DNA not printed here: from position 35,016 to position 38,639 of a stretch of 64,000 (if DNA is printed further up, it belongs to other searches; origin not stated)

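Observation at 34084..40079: MFP-RND efflux operon translationally coupled to a secreted Cys-rich repeat protein in place of an outer-membrane factor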

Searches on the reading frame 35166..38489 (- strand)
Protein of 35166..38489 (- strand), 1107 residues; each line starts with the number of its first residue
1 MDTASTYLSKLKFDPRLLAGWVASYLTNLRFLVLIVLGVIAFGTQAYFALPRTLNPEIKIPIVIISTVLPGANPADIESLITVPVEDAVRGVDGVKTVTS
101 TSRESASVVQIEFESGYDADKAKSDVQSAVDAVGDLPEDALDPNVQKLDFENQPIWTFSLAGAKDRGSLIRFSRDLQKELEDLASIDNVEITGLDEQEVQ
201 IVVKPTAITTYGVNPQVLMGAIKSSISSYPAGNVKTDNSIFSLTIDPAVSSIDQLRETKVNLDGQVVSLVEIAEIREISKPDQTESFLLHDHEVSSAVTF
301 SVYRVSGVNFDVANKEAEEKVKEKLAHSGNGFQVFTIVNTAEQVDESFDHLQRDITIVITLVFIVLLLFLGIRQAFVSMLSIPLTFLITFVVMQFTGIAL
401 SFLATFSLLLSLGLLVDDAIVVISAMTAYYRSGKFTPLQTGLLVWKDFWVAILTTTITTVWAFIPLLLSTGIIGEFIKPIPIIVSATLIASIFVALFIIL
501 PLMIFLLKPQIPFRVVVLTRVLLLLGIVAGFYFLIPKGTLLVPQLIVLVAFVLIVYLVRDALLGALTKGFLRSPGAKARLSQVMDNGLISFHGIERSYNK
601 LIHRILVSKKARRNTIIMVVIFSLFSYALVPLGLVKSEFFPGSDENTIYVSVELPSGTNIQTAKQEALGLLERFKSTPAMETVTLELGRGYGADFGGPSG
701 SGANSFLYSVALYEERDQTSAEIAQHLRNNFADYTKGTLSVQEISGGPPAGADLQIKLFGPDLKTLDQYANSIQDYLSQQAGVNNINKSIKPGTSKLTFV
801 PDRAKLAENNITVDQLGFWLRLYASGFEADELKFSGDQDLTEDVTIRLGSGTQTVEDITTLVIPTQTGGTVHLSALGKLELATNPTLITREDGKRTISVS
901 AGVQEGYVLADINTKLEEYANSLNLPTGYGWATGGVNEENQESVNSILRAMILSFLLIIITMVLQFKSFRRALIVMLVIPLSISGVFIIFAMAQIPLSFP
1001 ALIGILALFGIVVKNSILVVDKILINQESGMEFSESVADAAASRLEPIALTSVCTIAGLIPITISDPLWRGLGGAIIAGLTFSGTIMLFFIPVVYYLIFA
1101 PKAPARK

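Call 4: search_protein_families(library=pfam, proteins=[window:35166-38489:-], max_evalue=0.1)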
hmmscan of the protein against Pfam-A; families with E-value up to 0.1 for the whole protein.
window:35166-38489:- (1107 aa): 2 families
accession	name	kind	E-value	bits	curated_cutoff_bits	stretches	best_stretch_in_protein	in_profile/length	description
PF00873.25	ACR_tran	-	8.4e-152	507.5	28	2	590-1098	508-1020/1021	AcrB/AcrD/AcrF family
PF02355.23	SecD_SecF_C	-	0.00017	21.5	20.5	1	943-1064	29-151/189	Protein export membrane protein SecD/SecF, C-terminal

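Call 5: search_protein_families(library=ncbifam, proteins=[window:35166-38489:-], max_evalue=0.1)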
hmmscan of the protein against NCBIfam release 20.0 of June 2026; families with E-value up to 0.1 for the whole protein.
window:35166-38489:- (1107 aa): 15 families
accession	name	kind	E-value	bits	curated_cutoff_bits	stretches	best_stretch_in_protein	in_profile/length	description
NF033617.1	RND_permease_2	subfamily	8.8e-129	431.1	1250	2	34-503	13-483/1009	multidrug efflux RND transporter permease subunit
NF000282.2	RND_permease_1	subfamily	1.2e-88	298.2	1250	2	31-510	10-499/1029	multidrug efflux RND transporter permease subunit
TIGR00914.1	2A0601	subfamily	1.6e-76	258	701.45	2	593-1102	521-1039/1051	CusA/CzcA family heavy metal efflux RND transporter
TIGR00915.1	2A0602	subfamily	6.5e-75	252.7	940.35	2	34-509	14-499/1050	efflux RND transporter permease subunit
NF007905.0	PRK10614.1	equivalog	3.7e-72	243.4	1774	2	33-510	15-493/1025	multidrug efflux RND transporter permease subunit MdtC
NF007133.0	PRK09579.1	equivalog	1.2e-63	215.1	1763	2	34-555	16-535/1017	multidrug efflux RND transporter permease subunit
NF007798.0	PRK10503.1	equivalog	8.6e-62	209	1584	2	34-504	25-495/1040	MdtB/MuxB family multidrug efflux RND transporter permease subunit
NF007842.1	PRK10555.1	equivalog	3e-55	187.6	1854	2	39-509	19-499/1036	multidrug efflux RND transporter permease AcrD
NF007131.0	PRK09577.1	equivalog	4.1e-54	183.7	1768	2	33-509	13-498/1045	multidrug efflux RND transporter permease subunit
NF000037.1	RND_perm_OqxB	exception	1.5e-38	132.3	2200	2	36-510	16-502/1050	multidrug efflux RND transporter permease subunit OqxB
NF011706.2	PRK15127.1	equivalog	7.7e-38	130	2150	2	34-509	14-499/1049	multidrug efflux RND transporter permease subunit AcrB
TIGR00921.1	2A067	subfamily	2.2e-09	35.9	351.9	2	944-1098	191-346/733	hydrophobe/amphiphile efflux-3 (HAE3) family transporter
TIGR00966.2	transloc_SecF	equivalog_domain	3.4e-09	36.6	160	1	942-1083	121-256/279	protein translocase subunit SecF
TIGR00916.1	2A0604s01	subfamily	8e-08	32.2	148.6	2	942-1058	85-200/231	SecD/SecF family protein translocase subunit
TIGR03480.1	HpnN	hypoth_equivalog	0.0015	16.6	751.85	1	945-1041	712-808/862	hopanoid biosynthesis associated RND transporter like protein HpnN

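Call 19: find_related_loci(query=window:35169-38489:-, collection=genome_contigs, flank=7000)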
Query window:35169-38489:- (1107 aa) in genome_contigs; peptide patterns used: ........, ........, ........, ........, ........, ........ (x = any residue, [..] = any of these).
62 stretches matched a pattern; 25 encode a relative of the query (tblastn E <= 1e-3); 25 distinct loci.
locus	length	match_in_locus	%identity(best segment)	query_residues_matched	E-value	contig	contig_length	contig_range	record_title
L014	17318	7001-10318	82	1-1107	0e+0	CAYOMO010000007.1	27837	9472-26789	MAG TPA_asm: uncultured Gammaproteobacteria bacterium isolate SRP292972_co1_31 genome assembly, contig: NODE_832_length_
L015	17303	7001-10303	83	1-1102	0e+0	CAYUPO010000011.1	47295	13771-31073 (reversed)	MAG TPA_asm: uncultured Gammaproteobacteria bacterium isolate SRP286056_co1_297 genome assembly, contig: NODE_750_length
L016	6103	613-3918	75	1-1102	0e+0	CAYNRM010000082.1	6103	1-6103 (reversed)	MAG TPA_asm: uncultured Gammaproteobacteria bacterium isolate SRP128246_co1_67 genome assembly, contig: NODE_35792_lengt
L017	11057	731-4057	74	1-1107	0e+0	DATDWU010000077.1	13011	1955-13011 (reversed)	MAG TPA_asm: Patescibacteria group bacterium isolate SMAG_U8120 k141_269369, whole genome shotgun sequence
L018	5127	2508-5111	82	1-868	0e+0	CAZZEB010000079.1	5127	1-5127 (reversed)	MAG TPA_asm: uncultured Gammaproteobacteria bacterium isolate SRP342105_co1_364 genome assembly, contig: NODE_23405_leng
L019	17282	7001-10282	62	3-1100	0e+0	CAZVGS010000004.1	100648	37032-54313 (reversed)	MAG TPA_asm: uncultured Gammaproteobacteria bacterium isolate binchicken_co16_182 genome assembly, contig: NODE_347_leng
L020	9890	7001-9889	71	1-964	0e+0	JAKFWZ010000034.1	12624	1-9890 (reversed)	MAG: Candidatus Daviesbacteria bacterium isolate ND2_Bin_11 ND2_0000594, whole genome shotgun sequence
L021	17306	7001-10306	60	5-1106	0e+0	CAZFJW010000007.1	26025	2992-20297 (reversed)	MAG TPA_asm: uncultured Gammaproteobacteria bacterium isolate SRP342105_co1_31 genome assembly, contig: NODE_2454_length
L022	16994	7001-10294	61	3-1100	0e+0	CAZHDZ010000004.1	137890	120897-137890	MAG TPA_asm: uncultured Gammaproteobacteria bacterium isolate SRP286056_co1_222 genome assembly, contig: NODE_84_length_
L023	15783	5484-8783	74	1-1102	0e+0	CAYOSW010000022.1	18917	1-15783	MAG TPA_asm: uncultured Gammaproteobacteria bacterium isolate binchicken_co105_397 genome assembly, contig: NODE_3645_le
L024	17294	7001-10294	61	3-1100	0e+0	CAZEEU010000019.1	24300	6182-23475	MAG TPA_asm: uncultured Gammaproteobacteria bacterium isolate SRP286056_co1_676 genome assembly, contig: NODE_2362_lengt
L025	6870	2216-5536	52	1-1099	0e+0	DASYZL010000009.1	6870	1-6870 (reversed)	MAG TPA_asm: Patescibacteria group bacterium isolate SMAG_U6361 k141_706567, whole genome shotgun sequence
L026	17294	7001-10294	60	3-1100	0e+0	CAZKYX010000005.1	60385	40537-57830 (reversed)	MAG TPA_asm: uncultured Gammaproteobacteria bacterium isolate SRP286056_co1_17 genome assembly, contig: NODE_455_length_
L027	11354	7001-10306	49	1-1099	0e+0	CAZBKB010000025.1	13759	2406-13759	MAG TPA_asm: uncultured Gammaproteobacteria bacterium isolate SRP050083_co1_19 genome assembly, contig: NODE_1949_length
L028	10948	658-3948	60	3-1100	0e+0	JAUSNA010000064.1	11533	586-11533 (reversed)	MAG: Candidatus Levyibacteriota bacterium isolate E19_metabat.bin.104 E19_k141_72759, whole genome shotgun sequence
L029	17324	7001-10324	50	7-1107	0e+0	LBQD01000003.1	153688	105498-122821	MAG: Candidatus Moranbacteria bacterium GW2011_GWE2_35_2- UR69_C0003, whole genome shotgun sequence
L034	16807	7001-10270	49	5-1096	0e+0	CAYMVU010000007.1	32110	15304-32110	MAG TPA_asm: uncultured Gammaproteobacteria bacterium isolate SRP093185_co1_18 genome assembly, contig: NODE_663_length_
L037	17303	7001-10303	48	6-1101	0e+0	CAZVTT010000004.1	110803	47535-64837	MAG TPA_asm: uncultured Gammaproteobacteria bacterium isolate SRP292972_co1_32 genome assembly, contig: NODE_182_length_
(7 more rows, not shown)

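Call 24: search_solved_structures(query=window:35169-38489:-, max_evalue=1e-10, show_alignments=1)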
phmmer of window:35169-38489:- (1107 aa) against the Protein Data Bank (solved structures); distinct sequences matched with E-value up to 1e-10: 80 (the best 60 are shown).
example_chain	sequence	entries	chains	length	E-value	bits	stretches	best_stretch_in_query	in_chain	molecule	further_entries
20yy_A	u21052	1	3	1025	3.4e-69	237.3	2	612-1102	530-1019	Multidrug efflux RND transporter permease subunit MexK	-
9xwg_A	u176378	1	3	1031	3.5e-69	237.3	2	612-1102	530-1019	Multidrug efflux RND transporter permease subunit MexK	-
6vej_A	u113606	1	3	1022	2.7e-64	221.1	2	600-1104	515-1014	Probable Resistance-Nodulation-Cell Division (RND) efflux transporter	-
7b8p_A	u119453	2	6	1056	1.6e-54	188.7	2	31-509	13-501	Efflux pump membrane transporter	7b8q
9lyq_B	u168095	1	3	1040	1.6e-54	188.7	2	33-505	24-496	Multidrug resistance protein MdtB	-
6ows_A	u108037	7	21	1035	1.6e-54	188.7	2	31-509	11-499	Efflux pump membrane transporter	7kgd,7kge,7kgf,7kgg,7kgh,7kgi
8f3e_A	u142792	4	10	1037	1.5e-50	175.6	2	36-509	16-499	Efflux pump membrane transporter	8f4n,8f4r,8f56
7wls_A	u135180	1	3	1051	5.5e-49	170.4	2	34-509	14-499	Efflux pump membrane transporter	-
8z1u_A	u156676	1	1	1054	9.2e-48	166.3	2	34-509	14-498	Efflux pump membrane transporter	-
9e9f_B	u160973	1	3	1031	1e-47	166.2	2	34-509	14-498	Efflux pump membrane transporter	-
4k0e_A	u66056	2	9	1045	4.8e-47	163.9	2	614-1100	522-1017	Heavy metal cation tricomponent efflux pump ZneA(CzcA-like)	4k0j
8yr0_A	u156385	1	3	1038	5.4e-47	163.8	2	34-522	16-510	Cation/multidrug efflux pump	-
7cz9_A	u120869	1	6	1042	2e-44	155.3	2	36-510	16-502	Efflux pump membrane transporter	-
8zxs_A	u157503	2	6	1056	2e-44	155.2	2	36-510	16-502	Efflux pump membrane transporter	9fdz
6z12_A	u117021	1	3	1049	5.6e-44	153.8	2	34-509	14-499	Efflux pump membrane transporter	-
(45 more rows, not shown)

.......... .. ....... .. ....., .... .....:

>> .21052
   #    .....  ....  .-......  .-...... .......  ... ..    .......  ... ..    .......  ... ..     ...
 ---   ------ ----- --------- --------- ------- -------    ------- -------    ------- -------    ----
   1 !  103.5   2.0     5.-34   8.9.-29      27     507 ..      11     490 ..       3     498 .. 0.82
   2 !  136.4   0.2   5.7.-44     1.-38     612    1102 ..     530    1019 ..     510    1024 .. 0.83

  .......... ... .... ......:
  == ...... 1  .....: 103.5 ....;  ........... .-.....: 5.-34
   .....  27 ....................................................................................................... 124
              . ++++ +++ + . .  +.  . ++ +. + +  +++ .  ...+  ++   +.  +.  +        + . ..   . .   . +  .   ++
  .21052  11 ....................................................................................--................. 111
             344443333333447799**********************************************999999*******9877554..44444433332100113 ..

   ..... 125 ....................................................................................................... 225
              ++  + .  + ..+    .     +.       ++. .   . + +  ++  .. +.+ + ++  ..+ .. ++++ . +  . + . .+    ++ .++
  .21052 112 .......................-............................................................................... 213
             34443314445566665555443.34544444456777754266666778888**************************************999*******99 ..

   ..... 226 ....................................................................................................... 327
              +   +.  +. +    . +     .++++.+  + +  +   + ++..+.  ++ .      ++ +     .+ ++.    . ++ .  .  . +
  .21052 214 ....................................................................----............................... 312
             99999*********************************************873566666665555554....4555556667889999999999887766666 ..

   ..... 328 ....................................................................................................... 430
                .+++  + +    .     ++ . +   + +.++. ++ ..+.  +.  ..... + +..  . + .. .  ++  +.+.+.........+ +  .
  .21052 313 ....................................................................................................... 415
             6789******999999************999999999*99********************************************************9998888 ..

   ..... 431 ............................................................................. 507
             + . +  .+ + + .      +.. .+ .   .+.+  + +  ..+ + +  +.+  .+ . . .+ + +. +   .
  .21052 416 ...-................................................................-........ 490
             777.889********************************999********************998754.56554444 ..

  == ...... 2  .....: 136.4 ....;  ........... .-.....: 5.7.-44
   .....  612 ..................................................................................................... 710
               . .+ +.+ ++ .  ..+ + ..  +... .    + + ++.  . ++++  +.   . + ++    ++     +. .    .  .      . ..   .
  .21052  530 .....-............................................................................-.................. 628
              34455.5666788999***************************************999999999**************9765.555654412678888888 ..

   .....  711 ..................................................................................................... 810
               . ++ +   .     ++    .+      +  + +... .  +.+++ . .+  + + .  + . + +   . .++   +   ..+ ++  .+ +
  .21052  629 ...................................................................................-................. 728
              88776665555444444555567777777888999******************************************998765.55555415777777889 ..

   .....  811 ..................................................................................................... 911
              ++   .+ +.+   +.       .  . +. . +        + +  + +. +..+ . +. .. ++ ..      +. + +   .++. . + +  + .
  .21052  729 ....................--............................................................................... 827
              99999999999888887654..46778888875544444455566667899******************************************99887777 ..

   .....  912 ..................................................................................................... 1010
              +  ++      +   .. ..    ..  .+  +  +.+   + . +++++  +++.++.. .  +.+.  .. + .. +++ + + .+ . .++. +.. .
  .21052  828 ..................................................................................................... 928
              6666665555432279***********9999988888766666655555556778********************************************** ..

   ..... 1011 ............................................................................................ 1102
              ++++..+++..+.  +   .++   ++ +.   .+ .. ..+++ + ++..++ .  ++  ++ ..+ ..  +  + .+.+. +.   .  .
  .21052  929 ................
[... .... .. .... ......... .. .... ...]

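Call 50: search_protein_families(library=pfam, proteins=[L019:10354-11142:+, L024:10346-11149:+, L024:11182-11967:+, L028:4068-4841:+, L037:10366-10902:+, L021:10301-11347:-, L026:10321-11379:-, L034:10329-11549:-, L025:5723-6679:-, L027:10328-10828:-], max_evalue=0.001)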
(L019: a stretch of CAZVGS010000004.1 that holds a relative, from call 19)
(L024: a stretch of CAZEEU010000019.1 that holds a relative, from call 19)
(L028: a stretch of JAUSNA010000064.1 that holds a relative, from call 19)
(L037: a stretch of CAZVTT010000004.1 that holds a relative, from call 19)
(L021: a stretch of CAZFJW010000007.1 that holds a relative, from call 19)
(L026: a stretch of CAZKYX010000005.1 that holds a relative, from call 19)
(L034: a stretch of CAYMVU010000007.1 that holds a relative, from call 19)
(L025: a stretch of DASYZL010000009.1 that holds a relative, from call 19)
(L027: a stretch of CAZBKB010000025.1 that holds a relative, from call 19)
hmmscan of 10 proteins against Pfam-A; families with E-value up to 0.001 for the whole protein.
L019:10354-11142:+ (262 aa): 1 family
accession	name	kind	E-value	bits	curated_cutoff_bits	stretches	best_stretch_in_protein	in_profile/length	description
PF04402.19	SIMPL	-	1.3e-45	156.6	25.2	1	50-259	1-205/205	Protein of unknown function (DUF541)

L024:10346-11149:+ (267 aa): 2 families
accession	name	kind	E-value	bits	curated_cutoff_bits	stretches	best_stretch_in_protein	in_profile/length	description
PF00730.31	HhH-GPD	-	4.1e-14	53.3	26.2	1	36-155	1-92/108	HhH-GPD superfamily base excision DNA repair protein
PF00633.29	HHH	-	3.6e-05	23.8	24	1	101-129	2-30/30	Helix-hairpin-helix motif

L024:11182-11967:+ (261 aa): 1 family
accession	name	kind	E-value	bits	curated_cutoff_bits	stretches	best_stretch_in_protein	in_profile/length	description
PF04402.19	SIMPL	-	4.3e-48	164.7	25.2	1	52-258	2-205/205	Protein of unknown function (DUF541)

L028:4068-4841:+ (257 aa): 1 family
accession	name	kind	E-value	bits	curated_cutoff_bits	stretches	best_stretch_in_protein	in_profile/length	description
PF04402.19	SIMPL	-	6.1e-50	170.8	25.2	1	52-254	2-205/205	Protein of unknown function (DUF541)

L037:10366-10902:+ (178 aa): 1 family
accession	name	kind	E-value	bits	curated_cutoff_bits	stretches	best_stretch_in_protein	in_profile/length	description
PF02635.20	DsrE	-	5.2e-07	30.3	22.7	1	64-167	2-105/116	DsrE/DsrF-like family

L021:10301-11347:- (348 aa): 1 family
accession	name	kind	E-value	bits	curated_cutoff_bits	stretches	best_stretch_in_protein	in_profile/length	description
PF00348.22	polyprenyl_synt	-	2.7e-52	177.9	27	1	36-298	4-250/251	Polyprenyl synthetase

L026:10321-11379:- (352 aa): 1 family
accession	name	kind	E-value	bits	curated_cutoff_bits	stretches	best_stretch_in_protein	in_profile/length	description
PF00348.22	polyprenyl_synt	-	1e-46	159.7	27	1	43-295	8-243/251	Polyprenyl synthetase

L034:10329-11549:- (406 aa): 2 families
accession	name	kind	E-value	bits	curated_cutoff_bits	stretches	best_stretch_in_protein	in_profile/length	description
PF07690.21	MFS_1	-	8.3e-61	206.3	33.4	2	8-354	1-334/347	Major Facilitator Superfamily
PF00083.30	Sugar_tr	-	0.00081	18.8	22.3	0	37-395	45-432/452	Sugar (and other) transporter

L025:5723-6679:- (318 aa): 1 family
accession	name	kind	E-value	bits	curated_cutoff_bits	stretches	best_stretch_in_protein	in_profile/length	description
PF14305.11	ATPgrasp_TupA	-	1.6e-58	198.5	25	1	73-310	1-240/241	TupA-like ATPgrasp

L027:10328-10828:- (166 aa): 0 families
